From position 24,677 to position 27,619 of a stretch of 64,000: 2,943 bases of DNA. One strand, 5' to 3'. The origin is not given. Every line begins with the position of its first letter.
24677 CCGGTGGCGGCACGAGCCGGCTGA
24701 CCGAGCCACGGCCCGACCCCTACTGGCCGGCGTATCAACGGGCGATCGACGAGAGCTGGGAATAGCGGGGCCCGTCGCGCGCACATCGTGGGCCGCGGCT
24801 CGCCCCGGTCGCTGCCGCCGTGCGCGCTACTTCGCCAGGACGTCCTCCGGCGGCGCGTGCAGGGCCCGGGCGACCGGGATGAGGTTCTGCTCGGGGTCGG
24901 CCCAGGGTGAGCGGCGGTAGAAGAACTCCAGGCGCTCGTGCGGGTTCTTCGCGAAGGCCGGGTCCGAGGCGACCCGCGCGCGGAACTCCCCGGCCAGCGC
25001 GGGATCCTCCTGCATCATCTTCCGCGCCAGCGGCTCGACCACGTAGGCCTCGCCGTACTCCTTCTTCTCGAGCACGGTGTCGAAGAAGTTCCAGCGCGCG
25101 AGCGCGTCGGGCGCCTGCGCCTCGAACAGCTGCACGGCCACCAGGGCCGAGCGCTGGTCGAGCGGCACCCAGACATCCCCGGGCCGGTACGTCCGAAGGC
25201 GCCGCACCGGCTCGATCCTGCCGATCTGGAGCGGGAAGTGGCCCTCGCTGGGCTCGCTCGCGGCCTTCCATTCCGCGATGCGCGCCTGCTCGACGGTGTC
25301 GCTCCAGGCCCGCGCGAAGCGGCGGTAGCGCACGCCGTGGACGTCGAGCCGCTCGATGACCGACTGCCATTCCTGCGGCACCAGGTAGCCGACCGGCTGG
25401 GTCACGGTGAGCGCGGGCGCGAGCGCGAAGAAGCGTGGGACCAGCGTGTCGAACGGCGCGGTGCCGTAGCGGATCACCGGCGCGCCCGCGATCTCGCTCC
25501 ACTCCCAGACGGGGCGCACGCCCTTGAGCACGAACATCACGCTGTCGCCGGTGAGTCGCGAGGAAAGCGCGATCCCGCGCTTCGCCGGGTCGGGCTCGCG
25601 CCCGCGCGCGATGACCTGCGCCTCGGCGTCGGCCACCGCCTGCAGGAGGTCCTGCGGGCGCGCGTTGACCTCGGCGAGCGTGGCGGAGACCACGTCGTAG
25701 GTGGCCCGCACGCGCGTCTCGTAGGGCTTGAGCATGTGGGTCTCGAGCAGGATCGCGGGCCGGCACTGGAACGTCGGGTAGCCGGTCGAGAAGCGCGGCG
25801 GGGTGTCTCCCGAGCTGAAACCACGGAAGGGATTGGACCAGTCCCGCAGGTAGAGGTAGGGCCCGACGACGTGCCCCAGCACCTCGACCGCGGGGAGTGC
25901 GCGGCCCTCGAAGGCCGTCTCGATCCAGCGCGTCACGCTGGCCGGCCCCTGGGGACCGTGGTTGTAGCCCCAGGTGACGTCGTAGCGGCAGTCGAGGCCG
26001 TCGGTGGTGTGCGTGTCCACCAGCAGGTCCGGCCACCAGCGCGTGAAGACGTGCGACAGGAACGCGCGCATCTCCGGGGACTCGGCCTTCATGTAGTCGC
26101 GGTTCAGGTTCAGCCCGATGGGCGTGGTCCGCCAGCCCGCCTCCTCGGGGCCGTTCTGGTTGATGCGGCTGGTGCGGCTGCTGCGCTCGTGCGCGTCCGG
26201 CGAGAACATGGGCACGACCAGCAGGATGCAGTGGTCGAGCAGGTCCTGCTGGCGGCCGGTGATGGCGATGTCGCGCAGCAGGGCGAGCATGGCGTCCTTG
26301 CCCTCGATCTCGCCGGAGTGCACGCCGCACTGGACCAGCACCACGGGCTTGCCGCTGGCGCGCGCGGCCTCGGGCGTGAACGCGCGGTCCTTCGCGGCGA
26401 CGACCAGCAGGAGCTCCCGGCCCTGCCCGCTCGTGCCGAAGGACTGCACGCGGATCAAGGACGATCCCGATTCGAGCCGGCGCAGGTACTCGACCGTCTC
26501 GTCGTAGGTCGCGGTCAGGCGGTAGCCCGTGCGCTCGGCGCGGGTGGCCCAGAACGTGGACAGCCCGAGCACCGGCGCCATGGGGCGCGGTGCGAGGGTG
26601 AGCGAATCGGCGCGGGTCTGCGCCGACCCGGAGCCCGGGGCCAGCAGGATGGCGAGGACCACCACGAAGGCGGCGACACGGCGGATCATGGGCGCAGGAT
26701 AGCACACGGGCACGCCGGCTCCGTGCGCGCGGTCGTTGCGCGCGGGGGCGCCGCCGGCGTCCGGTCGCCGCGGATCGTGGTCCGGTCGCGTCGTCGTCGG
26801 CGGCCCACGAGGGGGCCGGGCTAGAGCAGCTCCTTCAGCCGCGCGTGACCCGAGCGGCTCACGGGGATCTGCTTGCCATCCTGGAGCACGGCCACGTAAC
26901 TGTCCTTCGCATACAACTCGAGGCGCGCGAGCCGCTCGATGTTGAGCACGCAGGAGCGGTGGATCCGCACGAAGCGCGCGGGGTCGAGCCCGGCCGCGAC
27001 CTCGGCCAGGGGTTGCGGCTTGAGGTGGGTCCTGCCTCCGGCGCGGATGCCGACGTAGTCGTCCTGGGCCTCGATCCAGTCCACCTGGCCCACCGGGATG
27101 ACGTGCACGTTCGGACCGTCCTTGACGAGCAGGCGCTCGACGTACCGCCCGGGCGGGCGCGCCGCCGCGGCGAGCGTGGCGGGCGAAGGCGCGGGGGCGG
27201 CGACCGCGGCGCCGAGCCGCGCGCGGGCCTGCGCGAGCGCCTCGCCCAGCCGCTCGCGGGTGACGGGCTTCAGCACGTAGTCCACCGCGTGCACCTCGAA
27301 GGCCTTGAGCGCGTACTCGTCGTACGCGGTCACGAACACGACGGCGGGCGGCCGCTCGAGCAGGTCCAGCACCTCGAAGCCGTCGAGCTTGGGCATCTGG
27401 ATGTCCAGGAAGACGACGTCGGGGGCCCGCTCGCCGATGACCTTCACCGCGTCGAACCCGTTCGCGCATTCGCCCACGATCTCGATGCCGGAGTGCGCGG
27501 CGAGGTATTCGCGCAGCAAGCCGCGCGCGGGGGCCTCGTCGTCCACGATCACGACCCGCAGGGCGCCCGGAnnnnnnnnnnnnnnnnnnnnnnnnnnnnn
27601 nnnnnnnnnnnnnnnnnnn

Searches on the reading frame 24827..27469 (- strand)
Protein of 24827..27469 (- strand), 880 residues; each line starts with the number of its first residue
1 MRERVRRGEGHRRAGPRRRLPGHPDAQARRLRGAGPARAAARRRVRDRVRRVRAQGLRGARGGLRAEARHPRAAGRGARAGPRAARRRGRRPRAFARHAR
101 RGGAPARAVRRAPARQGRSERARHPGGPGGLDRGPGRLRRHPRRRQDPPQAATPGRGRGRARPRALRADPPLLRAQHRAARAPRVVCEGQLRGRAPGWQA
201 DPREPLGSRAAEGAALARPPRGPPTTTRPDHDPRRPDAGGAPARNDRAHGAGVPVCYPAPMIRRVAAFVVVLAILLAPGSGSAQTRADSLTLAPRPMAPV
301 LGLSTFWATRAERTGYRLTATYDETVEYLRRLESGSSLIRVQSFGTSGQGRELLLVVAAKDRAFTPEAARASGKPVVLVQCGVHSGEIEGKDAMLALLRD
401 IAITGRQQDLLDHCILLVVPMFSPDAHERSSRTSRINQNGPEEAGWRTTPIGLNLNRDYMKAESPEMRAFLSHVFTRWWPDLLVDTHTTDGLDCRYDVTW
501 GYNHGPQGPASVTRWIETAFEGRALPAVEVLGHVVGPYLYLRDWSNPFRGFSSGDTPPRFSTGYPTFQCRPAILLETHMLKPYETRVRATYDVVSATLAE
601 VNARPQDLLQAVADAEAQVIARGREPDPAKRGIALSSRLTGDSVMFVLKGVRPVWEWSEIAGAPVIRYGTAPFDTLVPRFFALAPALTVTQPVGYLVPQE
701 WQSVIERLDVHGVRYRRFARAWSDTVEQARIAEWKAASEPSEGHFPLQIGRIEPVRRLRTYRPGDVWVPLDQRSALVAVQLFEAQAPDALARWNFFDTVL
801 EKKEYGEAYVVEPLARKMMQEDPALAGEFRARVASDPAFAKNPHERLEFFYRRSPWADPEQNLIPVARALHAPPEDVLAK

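Call 32: search_protein_families(library=pfam, proteins=[window:24827-27469:-], max_evalue=0.001)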
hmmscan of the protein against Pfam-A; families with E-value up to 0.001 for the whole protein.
window:24827-27469:- (880 aa): 1 family
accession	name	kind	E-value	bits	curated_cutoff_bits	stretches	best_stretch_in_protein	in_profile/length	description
PF00246.29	Peptidase_M14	-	2.5e-15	57.3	21.6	1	327-461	3-135/286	Zinc carboxypeptidase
